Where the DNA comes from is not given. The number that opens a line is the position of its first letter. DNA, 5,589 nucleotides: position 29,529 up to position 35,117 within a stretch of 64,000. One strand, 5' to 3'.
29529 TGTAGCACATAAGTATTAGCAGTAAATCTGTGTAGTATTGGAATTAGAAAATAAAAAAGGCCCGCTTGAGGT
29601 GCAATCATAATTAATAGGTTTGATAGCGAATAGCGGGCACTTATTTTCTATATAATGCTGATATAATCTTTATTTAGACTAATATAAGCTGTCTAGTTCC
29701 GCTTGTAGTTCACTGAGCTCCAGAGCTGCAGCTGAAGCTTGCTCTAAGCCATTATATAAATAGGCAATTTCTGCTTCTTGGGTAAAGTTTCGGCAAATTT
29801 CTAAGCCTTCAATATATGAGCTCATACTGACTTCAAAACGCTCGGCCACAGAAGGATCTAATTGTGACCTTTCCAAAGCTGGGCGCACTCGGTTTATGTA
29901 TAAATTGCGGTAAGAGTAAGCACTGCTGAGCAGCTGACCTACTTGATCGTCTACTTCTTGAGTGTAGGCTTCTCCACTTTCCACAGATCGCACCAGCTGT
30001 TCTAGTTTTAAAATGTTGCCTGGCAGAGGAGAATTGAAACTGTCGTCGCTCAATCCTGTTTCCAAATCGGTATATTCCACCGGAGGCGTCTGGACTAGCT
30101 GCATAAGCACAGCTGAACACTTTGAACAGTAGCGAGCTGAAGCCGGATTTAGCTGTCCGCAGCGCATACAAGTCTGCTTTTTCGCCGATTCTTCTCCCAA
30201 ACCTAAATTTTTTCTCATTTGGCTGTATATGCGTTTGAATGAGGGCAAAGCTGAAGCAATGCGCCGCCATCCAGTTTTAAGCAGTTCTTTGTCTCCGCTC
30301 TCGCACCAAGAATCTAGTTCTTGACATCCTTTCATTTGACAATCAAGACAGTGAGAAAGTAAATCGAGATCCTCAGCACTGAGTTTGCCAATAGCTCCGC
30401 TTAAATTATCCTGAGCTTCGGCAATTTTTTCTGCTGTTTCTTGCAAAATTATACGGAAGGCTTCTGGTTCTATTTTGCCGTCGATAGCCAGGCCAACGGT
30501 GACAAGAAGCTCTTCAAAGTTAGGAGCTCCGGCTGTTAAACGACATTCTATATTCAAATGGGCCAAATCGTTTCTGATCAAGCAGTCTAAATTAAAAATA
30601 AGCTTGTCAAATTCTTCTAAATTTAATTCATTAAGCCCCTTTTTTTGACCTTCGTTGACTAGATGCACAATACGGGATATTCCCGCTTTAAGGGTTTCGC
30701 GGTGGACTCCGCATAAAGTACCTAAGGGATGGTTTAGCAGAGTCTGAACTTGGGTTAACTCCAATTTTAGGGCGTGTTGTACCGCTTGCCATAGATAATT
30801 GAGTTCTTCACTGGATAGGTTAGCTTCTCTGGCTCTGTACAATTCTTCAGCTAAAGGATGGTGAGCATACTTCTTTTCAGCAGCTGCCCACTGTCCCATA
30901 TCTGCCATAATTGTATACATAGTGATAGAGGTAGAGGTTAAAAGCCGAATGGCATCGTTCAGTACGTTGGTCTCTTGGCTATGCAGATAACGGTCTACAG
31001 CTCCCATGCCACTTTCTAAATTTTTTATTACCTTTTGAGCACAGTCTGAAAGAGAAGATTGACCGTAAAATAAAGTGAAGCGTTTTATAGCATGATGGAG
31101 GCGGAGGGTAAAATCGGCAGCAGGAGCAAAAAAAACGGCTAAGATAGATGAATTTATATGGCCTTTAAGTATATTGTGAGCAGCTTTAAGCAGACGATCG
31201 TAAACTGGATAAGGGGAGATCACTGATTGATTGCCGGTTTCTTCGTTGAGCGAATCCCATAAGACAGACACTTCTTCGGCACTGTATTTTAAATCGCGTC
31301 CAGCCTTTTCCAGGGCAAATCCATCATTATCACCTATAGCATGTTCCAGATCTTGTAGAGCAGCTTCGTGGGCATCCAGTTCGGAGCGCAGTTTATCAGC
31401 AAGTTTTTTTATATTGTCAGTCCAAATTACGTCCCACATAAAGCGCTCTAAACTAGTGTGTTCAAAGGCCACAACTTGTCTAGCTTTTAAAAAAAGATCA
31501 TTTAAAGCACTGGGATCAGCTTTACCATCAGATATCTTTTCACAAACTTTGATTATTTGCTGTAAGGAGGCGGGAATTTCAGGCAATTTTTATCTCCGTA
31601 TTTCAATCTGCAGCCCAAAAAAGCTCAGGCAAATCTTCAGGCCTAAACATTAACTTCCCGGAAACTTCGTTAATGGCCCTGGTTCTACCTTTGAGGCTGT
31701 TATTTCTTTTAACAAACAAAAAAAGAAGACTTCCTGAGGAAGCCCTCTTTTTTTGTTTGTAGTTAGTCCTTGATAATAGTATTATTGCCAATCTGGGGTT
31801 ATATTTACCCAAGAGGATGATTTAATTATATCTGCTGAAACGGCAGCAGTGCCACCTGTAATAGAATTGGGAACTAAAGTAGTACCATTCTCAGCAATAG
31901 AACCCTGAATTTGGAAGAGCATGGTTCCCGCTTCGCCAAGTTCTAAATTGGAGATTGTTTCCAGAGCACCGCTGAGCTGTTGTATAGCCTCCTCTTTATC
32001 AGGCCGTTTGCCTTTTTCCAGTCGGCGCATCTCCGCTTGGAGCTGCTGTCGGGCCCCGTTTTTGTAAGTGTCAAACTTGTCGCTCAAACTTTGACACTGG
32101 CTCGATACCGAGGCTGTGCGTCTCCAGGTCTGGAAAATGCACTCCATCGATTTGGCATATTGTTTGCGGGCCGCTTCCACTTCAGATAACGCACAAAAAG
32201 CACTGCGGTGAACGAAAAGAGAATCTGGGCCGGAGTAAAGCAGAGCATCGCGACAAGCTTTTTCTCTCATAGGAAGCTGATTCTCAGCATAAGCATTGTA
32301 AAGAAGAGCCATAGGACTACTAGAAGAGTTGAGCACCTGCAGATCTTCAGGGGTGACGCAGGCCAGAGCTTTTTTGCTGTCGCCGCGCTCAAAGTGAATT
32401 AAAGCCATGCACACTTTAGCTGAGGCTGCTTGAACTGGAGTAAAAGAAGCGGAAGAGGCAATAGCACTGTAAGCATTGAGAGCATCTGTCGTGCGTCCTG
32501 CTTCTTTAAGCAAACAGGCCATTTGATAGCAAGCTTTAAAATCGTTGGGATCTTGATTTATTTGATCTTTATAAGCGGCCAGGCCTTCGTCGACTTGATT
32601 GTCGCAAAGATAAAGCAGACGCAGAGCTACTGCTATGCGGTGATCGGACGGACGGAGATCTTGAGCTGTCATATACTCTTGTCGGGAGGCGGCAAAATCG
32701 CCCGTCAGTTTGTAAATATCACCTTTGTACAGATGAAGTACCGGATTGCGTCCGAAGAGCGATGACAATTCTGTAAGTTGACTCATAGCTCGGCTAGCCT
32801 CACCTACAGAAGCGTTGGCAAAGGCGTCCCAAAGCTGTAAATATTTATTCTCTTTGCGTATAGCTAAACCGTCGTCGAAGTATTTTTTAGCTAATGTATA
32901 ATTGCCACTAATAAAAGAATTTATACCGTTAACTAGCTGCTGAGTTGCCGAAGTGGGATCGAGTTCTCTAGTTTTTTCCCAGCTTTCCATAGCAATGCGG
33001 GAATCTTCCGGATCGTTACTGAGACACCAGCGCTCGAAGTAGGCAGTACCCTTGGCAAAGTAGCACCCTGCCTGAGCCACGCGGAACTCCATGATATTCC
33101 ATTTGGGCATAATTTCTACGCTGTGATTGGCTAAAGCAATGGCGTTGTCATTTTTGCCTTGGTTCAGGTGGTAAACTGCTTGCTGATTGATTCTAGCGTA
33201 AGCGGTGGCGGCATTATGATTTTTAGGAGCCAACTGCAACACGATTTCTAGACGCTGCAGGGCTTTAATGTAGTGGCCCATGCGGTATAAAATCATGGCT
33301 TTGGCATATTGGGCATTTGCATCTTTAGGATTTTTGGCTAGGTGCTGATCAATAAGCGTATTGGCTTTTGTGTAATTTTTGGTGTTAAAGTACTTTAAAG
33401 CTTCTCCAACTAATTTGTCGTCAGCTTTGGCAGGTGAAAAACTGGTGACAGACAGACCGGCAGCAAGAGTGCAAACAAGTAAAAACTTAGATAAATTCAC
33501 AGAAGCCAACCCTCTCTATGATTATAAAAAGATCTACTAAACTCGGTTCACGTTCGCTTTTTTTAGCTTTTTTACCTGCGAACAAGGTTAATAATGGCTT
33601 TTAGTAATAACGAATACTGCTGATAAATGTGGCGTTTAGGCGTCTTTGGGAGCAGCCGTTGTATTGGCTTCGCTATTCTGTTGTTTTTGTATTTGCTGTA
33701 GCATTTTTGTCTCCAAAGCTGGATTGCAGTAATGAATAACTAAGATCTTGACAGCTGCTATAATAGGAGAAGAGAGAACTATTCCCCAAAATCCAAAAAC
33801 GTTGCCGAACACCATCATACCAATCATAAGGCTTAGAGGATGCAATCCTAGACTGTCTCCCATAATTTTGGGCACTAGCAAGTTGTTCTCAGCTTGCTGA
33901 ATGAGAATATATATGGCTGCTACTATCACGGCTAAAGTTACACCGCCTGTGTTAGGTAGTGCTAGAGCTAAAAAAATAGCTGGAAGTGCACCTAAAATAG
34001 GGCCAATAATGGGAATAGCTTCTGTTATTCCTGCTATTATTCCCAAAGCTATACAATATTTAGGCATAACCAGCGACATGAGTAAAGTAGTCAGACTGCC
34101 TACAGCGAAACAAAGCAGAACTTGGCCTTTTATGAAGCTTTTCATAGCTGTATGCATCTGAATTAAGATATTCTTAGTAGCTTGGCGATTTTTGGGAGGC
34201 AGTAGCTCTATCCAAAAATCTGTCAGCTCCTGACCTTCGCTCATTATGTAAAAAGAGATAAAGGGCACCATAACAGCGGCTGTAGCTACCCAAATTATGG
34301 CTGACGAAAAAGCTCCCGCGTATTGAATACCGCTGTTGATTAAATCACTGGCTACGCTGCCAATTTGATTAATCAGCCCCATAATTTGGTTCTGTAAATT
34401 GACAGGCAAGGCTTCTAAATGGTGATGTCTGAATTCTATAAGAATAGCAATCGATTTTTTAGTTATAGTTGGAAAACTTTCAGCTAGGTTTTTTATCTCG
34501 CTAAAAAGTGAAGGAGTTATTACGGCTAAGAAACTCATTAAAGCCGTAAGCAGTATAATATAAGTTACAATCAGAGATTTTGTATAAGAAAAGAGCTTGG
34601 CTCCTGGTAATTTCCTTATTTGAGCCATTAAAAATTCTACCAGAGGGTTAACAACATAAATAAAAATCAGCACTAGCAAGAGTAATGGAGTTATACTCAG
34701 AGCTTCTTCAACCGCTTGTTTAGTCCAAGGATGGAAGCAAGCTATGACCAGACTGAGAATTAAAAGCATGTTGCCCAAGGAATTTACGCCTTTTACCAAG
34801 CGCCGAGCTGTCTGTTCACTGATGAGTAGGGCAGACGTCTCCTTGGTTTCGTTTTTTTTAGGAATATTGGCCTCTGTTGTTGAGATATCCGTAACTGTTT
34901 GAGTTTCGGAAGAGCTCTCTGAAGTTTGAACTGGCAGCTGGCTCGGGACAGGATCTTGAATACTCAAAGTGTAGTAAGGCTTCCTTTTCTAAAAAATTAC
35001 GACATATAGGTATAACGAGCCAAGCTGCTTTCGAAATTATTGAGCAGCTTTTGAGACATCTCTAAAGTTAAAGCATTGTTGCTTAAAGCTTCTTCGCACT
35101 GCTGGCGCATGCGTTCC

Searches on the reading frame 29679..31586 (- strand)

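Call 12: search_protein_families(library=pfam, proteins=[window:29679-31586:-], max_evalue=0.00001)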
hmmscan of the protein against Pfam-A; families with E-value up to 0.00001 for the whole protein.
window:29679-31586:- (635 aa): 0 families

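Call 99: search_protein_families(library=pfam, proteins=[window:29679-31586:-], max_evalue=0.001)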
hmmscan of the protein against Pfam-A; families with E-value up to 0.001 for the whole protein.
window:29679-31586:- (635 aa): 2 families
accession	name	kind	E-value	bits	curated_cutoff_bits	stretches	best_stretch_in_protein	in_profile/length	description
PF13240.11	Zn_Ribbon_1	-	0.00039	20.6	25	1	473-492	2-21/23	zinc-ribbon domain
PF24463.1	DUF7577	-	0.00058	19.8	28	0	472-492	4-24/27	Domain of unknown function (DUF7577)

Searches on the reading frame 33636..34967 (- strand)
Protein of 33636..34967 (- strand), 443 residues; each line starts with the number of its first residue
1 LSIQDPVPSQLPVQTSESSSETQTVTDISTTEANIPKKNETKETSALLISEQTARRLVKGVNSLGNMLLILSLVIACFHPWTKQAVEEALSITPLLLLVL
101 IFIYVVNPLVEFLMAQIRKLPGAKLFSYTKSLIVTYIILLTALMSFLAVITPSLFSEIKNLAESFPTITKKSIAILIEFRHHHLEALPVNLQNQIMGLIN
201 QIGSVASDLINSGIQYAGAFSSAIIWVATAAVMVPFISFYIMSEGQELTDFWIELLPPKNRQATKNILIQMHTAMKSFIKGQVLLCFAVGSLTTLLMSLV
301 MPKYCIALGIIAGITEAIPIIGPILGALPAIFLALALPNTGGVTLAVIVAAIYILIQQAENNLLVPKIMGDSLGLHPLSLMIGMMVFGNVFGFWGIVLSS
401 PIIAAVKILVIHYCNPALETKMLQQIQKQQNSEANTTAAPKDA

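Call 12: search_protein_families(library=pfam, proteins=[window:33636-34967:-], max_evalue=0.00001)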
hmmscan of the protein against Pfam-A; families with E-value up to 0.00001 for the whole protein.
window:33636-34967:- (443 aa): 1 family
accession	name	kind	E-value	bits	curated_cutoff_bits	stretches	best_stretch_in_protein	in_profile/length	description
PF01594.21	AI-2E_transport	-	2.5e-48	165.4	34.3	1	69-413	5-326/327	AI-2E family transporter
